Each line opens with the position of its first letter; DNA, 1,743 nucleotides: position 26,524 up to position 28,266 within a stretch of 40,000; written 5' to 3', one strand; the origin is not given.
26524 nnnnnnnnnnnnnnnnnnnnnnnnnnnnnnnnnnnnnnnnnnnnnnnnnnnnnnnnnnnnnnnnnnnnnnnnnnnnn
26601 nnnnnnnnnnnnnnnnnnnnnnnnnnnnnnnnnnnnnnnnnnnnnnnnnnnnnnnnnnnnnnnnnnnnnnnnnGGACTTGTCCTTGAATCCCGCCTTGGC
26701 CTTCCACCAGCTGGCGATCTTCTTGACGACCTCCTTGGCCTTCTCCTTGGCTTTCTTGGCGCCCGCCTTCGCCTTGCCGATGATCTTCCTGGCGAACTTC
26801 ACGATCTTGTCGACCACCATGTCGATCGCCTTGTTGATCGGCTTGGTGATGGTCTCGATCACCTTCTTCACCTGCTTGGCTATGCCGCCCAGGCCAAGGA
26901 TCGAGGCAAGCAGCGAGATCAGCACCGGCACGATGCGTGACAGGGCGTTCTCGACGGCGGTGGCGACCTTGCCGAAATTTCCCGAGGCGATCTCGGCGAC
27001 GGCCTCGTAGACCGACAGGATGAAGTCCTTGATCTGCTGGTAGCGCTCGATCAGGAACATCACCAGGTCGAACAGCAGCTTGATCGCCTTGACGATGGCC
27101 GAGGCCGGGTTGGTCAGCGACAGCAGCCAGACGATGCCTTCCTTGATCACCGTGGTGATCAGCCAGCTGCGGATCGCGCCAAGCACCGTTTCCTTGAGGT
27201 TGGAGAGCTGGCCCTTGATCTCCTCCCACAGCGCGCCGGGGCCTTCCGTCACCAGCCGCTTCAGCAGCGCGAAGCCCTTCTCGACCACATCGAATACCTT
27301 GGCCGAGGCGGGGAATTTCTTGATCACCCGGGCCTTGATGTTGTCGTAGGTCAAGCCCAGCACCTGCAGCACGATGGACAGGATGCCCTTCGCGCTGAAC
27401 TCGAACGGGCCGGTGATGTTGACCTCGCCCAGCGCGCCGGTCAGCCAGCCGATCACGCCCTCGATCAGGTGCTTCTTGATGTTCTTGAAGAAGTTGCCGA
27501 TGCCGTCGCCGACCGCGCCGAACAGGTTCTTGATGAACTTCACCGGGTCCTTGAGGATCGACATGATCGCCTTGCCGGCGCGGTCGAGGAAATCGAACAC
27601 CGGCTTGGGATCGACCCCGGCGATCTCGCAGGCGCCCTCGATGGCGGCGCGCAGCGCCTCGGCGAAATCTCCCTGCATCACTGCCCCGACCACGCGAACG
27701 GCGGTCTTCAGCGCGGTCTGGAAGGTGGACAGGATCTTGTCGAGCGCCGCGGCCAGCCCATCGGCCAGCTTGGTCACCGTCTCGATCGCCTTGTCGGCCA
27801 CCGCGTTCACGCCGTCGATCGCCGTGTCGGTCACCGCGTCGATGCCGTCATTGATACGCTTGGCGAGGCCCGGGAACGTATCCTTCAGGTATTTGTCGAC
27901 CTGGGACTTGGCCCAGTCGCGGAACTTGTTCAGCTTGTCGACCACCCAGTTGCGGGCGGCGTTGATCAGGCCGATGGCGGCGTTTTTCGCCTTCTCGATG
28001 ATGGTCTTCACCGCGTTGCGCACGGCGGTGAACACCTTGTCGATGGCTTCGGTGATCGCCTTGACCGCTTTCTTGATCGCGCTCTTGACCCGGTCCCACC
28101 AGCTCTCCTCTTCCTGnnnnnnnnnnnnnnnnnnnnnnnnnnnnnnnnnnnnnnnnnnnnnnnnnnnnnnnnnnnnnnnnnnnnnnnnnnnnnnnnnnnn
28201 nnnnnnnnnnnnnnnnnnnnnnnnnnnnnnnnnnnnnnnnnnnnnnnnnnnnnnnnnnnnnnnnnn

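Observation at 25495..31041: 1848-aa DUF4157 multidomain protein: a candidate multi-warhead eCIS cargo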

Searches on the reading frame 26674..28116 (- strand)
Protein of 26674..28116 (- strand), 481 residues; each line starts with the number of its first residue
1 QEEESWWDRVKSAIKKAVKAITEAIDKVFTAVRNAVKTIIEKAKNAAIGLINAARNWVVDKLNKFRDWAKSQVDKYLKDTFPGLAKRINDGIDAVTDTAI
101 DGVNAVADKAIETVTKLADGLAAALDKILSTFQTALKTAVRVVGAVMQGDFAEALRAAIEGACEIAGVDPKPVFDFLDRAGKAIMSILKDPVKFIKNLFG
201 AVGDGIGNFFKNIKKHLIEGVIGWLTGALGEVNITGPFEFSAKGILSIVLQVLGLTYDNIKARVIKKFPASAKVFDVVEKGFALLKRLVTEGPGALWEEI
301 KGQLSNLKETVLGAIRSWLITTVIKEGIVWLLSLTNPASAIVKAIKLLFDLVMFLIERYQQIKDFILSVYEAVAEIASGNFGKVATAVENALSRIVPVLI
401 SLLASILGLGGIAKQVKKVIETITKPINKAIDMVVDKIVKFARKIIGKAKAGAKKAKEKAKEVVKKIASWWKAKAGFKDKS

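Call 20: search_protein_families(library=pfam, proteins=[window:26689-28113:-], max_evalue=10)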
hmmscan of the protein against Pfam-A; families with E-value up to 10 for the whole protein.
seq(475 aa): 31 families (the best 25 are shown)
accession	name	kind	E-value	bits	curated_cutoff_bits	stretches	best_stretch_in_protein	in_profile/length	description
PF07464.16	ApoLp-III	-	0.0008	20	36.3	2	9-121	38-144/146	Apolipophorin-III precursor (apoLp-III)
PF25678.1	DUF7946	-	0.0033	17.9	27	1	10-60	126-176/183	Domain of unknown function (DUF7946)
PF06911.18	Senescence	-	0.0086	16.4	24.6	1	8-139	55-141/184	Senescence domain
PF04513.17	Baculo_PEP_C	-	0.0088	16.5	38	0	12-44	53-85/140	Baculovirus polyhedron envelope protein, PEP, C terminus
PF09361.15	Phasin_2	-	0.01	16.4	24.9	1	83-136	6-61/100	Phasin protein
PF01594.21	AI-2E_transport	-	0.025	14.2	34.3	1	317-444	66-194/327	AI-2E family transporter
PF01442.23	Apolipoprotein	-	0.035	14.2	90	1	10-159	28-175/190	Apolipoprotein A1/A4/E domain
PF01031.25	Dynamin_M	-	0.048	13.3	28.5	1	414-466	196-248/287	Dynamin central region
PF17230.7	DUF5304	-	0.053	14.3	26.8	1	88-138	59-109/143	Family of unknown function (DUF5304)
PF21733.3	Death_3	-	0.054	14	27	1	431-471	24-64/106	Death domain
PF05478.16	Prominin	-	0.059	11.9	34.3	1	12-103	681-771/799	Prominin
PF12732.12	YtxH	-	0.069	14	37.5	1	435-468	28-61/71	YtxH-like protein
PF24173.1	TPR_TTI1_N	-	0.09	12.2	27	1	380-474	182-272/330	TTI1 N-terminal TPR domain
PF25574.1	TPR_IMB1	-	0.11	11.6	29.1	2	371-455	206-290/388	Importin subunit beta-1-like, TPR repeats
PF01601.21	CoV_S2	-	0.12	11.4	40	1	74-133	209-267/521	Coronavirus spike glycoprotein S2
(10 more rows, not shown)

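Call 82: search_solved_structures(query=window:26674-28116:-, max_evalue=1, show_alignments=2)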
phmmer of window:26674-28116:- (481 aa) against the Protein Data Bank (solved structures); distinct sequences matched with E-value up to 1: 1.
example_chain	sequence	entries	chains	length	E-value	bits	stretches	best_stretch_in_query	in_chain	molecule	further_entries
2ibo_A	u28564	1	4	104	0.6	12.3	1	122-178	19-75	Hypothetical protein SP2199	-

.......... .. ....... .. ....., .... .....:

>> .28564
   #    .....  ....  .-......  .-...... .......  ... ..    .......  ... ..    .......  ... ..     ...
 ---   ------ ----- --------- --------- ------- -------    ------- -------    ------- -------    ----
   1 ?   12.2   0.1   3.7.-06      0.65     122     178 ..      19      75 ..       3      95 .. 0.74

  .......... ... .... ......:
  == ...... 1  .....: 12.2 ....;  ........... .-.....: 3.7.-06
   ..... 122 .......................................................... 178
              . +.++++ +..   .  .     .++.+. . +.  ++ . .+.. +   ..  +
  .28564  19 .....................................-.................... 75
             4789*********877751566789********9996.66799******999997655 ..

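Call 84: search_protein_families(library=phrogs, proteins=[window:26674-28116:-], max_evalue=0.1)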
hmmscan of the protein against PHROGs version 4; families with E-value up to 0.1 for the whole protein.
seq(481 aa): 26 families (the best 25 are shown)
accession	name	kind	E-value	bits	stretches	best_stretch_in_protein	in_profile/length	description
phrog_58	-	tail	1.2e-16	61.3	2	118-478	571-962/1544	tail length tape measure protein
phrog_4200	-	tail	1.6e-13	51.1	3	5-181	424-596/732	tail length tape measure protein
phrog_1272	-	tail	7.8e-13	48.1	1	7-479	676-1098/1606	tail length tape measure protein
phrog_167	-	tail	8e-13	48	2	5-133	877-1011/1555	tail length tape measure protein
phrog_1535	-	tail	3.5e-12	46.3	2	84-470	596-944/1152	tail length tape measure protein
phrog_305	-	tail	1.4e-09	38.2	1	84-470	359-660/1001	tail length tape measure protein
phrog_5493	-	tail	1.9e-09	37.4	2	10-212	723-905/1102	tail length tape measure protein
phrog_17020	-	unknown function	4.1e-08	33.8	1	347-473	104-224/353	-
phrog_4070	-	tail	5.9e-08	32.3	1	10-109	295-400/989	tail length tape measure protein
phrog_4372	-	tail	2e-07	29.8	2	321-473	1138-1283/1681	tail length tape measure protein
phrog_971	-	lysis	6e-07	29.5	3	5-133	632-776/1338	endolysin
phrog_1204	-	tail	2.1e-06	26.9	1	5-253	404-660/1483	tail protein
phrog_184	-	tail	3.2e-06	27.6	1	107-207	124-229/411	baseplate hub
phrog_7334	-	unknown function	5.1e-06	25.8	0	12-101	70-158/1078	-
phrog_3981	-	tail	1.6e-05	25.2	1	8-120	354-463/584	tail length tape measure protein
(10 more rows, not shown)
